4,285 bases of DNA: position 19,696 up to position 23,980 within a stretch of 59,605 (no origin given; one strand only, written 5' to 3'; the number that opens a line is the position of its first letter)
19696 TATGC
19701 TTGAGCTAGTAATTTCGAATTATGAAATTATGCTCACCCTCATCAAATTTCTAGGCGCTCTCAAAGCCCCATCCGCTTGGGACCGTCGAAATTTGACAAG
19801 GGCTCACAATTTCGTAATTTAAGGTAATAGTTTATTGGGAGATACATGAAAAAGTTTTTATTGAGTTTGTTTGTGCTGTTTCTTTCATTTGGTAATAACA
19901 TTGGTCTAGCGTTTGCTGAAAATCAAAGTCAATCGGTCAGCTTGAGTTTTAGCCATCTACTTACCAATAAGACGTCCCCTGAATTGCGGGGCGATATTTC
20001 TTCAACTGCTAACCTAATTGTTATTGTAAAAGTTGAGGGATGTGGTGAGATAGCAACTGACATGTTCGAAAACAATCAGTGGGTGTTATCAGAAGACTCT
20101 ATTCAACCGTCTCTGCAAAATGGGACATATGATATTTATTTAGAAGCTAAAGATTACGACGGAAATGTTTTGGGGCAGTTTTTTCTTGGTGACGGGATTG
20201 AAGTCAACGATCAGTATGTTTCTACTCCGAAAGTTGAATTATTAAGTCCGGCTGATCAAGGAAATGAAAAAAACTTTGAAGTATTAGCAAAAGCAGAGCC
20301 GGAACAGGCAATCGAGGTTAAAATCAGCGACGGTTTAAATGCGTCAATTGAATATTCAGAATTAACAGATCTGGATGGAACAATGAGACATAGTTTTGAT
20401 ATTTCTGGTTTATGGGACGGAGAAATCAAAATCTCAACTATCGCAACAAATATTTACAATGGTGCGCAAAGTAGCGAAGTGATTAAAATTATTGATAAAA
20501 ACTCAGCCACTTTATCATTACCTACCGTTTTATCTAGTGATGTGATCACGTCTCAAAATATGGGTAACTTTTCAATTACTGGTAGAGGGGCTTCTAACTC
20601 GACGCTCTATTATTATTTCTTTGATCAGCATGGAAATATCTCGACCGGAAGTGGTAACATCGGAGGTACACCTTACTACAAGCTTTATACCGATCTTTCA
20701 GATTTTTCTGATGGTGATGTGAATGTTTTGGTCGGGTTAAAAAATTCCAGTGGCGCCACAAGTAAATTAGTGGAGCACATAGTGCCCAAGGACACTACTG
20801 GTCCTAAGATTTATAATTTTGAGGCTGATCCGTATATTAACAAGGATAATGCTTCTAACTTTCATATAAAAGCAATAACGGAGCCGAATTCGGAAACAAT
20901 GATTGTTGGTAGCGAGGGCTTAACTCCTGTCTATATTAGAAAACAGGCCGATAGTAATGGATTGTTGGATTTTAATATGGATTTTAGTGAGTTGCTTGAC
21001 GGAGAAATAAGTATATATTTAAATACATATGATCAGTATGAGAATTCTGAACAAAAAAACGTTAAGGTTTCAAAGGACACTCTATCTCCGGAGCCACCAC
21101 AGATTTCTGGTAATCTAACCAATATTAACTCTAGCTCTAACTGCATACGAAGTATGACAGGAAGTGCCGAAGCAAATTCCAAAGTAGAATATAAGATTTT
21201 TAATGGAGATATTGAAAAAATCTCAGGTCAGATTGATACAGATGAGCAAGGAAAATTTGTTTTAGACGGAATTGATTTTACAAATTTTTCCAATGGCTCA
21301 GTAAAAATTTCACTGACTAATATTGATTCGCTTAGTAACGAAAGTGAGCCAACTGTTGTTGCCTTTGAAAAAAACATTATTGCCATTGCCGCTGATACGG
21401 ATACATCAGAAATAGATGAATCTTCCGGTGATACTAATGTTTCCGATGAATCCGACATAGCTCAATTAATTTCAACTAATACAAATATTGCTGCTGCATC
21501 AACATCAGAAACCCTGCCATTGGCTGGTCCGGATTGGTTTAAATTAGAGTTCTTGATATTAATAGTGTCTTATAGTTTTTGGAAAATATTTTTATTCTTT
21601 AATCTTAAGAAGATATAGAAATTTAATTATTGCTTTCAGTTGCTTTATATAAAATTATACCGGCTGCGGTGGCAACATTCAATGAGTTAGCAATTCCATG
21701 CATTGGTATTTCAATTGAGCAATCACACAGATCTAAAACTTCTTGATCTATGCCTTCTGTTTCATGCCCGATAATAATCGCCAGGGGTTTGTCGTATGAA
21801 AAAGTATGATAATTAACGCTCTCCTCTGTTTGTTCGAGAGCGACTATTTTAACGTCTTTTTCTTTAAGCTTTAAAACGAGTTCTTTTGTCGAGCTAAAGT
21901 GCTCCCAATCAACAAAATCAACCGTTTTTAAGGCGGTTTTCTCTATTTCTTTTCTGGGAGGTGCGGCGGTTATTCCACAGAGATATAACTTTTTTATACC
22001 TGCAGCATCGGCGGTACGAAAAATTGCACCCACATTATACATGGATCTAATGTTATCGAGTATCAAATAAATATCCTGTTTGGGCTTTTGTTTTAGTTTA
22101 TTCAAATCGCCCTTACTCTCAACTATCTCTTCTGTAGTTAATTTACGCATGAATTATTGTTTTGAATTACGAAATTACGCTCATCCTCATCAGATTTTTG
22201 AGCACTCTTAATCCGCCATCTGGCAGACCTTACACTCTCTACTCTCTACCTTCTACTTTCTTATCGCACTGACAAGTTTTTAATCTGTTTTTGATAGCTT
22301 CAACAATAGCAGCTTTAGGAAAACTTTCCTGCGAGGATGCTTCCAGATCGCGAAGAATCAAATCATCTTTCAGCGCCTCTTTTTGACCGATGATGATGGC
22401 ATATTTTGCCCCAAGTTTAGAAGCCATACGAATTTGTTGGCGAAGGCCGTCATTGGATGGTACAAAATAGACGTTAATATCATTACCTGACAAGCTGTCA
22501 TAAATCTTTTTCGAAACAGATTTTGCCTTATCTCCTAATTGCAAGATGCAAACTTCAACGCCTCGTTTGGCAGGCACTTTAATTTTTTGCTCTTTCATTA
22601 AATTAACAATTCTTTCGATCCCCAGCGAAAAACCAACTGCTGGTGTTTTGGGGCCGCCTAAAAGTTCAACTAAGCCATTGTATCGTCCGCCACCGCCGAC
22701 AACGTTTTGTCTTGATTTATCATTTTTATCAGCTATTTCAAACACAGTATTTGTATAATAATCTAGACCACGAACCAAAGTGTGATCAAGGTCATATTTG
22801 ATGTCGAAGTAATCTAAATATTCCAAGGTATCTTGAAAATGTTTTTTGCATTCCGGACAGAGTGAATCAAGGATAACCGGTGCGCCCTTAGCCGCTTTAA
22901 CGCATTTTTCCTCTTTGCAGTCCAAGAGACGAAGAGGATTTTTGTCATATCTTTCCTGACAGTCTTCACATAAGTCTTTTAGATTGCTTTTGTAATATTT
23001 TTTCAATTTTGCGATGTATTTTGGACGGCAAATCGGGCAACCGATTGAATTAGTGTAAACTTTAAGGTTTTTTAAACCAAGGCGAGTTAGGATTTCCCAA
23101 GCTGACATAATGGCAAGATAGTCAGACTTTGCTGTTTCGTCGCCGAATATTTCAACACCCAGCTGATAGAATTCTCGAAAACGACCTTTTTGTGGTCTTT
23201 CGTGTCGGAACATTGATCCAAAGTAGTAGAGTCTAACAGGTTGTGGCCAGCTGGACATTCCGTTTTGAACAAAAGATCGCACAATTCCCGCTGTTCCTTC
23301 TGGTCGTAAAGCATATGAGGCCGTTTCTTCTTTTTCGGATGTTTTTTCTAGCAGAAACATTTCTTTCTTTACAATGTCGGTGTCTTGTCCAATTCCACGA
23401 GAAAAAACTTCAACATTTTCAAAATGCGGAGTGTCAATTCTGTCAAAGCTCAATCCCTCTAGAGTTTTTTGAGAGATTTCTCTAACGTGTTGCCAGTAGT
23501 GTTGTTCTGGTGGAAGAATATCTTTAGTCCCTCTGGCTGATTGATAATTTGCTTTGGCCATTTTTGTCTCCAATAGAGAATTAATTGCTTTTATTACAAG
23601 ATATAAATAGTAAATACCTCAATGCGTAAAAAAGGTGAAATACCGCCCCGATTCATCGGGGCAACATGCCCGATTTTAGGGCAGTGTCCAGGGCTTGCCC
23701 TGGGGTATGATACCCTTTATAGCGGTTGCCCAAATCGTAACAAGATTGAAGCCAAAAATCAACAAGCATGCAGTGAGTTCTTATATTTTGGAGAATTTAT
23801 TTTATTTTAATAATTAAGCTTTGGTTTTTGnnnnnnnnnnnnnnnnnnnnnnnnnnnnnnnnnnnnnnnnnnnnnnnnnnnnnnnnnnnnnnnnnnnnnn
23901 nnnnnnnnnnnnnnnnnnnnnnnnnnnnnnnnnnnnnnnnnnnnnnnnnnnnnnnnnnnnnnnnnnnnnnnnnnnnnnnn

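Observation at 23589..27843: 133-bp inverted repeat pair flanking clpC-nusA: conserved ends, different hairpins of identical length inside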

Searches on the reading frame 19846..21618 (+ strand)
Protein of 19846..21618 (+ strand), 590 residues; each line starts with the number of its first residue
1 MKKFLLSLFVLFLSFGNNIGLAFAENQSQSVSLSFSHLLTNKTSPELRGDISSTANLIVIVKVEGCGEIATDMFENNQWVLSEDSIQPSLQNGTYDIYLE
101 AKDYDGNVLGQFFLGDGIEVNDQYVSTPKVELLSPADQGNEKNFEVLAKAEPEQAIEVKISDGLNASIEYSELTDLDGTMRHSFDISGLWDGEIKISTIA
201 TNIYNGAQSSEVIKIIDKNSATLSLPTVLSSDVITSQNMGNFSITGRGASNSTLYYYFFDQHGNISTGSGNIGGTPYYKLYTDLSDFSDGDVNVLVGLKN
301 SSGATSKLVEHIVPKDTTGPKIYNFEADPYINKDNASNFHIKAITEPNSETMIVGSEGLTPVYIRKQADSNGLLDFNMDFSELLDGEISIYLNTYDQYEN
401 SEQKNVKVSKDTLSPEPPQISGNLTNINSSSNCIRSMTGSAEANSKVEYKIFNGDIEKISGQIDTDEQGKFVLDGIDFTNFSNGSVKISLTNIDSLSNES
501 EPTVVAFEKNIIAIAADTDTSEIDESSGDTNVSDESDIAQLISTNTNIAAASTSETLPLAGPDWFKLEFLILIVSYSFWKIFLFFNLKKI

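Call 7: search_protein_families(library=pfam, proteins=[window:19846-21618:+])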
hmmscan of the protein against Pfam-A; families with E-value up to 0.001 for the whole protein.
window:19846-21618:+ (590 aa): 1 family
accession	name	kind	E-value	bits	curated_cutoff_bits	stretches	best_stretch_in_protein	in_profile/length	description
PF19077.6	Big_13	-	1.1e-06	29.5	27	0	39-108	23-90/102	Bacterial Ig-like domain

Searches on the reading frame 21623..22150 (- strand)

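Call 7: search_protein_families(library=pfam, proteins=[window:21623-22150:-])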
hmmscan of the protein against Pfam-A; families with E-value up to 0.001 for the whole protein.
window:21623-22150:- (175 aa): 1 family
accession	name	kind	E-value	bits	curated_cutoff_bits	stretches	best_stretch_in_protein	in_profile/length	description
PF00588.24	SpoU_methylase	-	1.3e-37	129.5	29.7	1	27-168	2-142/142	SpoU rRNA Methylase family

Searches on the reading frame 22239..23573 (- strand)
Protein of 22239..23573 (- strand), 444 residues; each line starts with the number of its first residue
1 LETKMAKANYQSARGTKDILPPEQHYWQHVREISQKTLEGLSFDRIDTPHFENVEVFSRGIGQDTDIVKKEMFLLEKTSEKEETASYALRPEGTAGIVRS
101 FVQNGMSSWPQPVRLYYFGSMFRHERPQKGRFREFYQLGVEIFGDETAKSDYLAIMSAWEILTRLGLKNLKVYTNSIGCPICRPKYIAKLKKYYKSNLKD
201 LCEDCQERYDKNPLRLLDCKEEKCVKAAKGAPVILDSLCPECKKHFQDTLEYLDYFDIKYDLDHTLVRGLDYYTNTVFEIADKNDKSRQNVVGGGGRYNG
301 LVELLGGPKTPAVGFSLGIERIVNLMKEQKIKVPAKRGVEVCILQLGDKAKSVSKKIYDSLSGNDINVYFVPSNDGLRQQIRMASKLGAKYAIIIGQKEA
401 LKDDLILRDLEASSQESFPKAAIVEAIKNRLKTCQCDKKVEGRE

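Call 7: search_protein_families(library=pfam, proteins=[window:22239-23573:-])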
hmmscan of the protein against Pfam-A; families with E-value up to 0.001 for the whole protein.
window:22239-23573:- (444 aa): 4 families
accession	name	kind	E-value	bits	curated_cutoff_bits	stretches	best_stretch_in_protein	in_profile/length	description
PF13393.11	tRNA-synt_His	-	5.6e-39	134.6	25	1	15-322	1-308/308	Histidyl-tRNA synthetase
PF00587.30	tRNA-synt_2b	-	2.1e-15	57.7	29.3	1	80-329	4-178/179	tRNA synthetase class II core domain (G, H, P, S and T)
PF03129.25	HGTP_anticodon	-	1.1e-11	45.2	21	1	340-429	1-93/94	Anticodon binding domain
PF00152.25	tRNA-synt_2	-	0.00077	19.1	25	0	114-329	93-295/308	tRNA synthetases class II (D, K and N)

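Call 73: find_encoding_contigs(protein=window:22239-23573:-, flank=1500, max_places=8)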
Protein window:22239-23573:- (444 aa): no gene with exactly this product is on record in the collection.

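Call 74: find_encoding_contigs(protein=window:22239-23561:-, flank=1500, max_places=8)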
Protein window:22239-23561:- (440 aa): 3 contigs read that carry it; 2 places shown.
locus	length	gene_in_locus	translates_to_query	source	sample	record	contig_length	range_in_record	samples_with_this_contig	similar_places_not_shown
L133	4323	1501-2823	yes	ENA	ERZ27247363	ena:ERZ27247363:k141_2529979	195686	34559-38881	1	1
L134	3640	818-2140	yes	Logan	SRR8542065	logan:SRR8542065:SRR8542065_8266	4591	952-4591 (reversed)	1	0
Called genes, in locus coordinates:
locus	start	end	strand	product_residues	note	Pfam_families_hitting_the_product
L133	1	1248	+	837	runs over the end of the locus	PF02861:Clp_N, PF00004:AAA, PF17871:AAA_lid_9, PF00158:Sigma54_activat, PF00004:AAA, PF07724:AAA_2, PF07728:AAA_5, PF10431:ClpB_D2-small, +11 more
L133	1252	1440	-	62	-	-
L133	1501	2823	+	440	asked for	PF13393:tRNA-synt_His, PF00587:tRNA-synt_2b, PF03129:HGTP_anticodon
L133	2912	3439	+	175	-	PF00588:SpoU_methylase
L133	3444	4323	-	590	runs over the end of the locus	PF19077:Big_13 (faint)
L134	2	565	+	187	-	?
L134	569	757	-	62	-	-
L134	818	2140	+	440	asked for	PF13393:tRNA-synt_His, PF00587:tRNA-synt_2b, PF03129:HGTP_anticodon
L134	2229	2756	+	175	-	PF00588:SpoU_methylase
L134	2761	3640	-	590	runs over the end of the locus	PF19077:Big_13 (faint)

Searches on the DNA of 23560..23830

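Call 17: search_rna_families(source=window, start=23560, end=23830, threshold=evalue, max_evalue=10)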
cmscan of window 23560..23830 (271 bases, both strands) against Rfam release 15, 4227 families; matches with E-value up to 10: 5.
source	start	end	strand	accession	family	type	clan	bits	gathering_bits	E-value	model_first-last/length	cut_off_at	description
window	23639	23708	+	RF01386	isrB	Gene; sRNA;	-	16.3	35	1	1-87/87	no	isrB Hfq binding RNA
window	23749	23821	-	RF01422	snoR116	Gene; snRNA; snoRNA; CD-box;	-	14.4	47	4.8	1-86/86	no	small nucleolar RNA snoR116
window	23570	23636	+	RF02780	PutA_thermometer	Cis-reg; thermoregulator;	-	13.3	51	7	1-72/72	no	PutA 5' UTR thermometer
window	23806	23830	-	RF02248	Six3os1_3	Gene; lncRNA;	-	10.6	40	1.9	50-75/75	5'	Six3os1 conserved region 3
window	23620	23684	+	RF00623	P1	Gene;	-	10.5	100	7.1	109-180/180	no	Pseudomonas sRNA P1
